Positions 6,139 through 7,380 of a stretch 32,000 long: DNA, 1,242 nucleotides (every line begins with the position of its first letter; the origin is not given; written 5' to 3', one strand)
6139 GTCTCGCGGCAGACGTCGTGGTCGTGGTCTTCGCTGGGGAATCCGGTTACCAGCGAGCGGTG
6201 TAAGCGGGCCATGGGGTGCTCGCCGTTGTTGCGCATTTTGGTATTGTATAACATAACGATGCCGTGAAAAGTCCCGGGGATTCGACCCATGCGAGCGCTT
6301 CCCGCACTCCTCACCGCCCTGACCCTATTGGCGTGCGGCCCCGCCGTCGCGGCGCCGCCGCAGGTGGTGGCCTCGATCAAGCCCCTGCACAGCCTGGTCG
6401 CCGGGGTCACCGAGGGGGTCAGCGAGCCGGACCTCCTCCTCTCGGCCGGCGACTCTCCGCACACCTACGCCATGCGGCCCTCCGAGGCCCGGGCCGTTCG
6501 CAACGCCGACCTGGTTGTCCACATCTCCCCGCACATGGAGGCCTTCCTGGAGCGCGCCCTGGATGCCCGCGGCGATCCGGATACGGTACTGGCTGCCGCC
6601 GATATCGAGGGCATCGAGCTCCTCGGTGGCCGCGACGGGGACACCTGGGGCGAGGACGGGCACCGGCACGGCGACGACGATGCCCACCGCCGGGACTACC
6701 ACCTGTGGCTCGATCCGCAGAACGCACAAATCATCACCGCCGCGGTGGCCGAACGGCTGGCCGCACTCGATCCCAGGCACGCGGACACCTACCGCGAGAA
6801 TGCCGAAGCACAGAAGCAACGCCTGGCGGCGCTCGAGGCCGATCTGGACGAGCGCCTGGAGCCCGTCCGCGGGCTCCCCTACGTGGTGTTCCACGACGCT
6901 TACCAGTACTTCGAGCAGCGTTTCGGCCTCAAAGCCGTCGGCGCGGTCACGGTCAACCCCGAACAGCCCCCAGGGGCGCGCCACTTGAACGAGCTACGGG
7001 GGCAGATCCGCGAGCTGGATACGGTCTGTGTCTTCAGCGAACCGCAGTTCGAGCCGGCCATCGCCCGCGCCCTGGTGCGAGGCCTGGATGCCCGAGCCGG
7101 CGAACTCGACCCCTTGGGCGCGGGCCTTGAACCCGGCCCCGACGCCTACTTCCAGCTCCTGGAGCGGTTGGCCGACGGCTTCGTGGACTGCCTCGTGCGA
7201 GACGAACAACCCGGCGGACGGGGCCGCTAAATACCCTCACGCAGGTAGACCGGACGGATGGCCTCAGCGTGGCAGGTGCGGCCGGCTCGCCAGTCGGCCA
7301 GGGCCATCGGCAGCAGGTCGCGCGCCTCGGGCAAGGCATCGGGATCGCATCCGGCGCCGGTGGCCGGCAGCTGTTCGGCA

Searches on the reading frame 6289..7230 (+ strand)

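Call 68: search_protein_families(library=pfam, proteins=[window:6289-7230:+], max_evalue=0.00001)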
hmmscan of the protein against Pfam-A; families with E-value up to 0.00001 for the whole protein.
window:6289-7230:+ (313 aa): 1 family
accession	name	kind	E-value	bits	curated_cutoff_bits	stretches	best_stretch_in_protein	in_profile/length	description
PF01297.22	ZnuA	-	1.8e-66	224.8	29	1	26-300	1-262/263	Zinc-uptake complex component A periplasmic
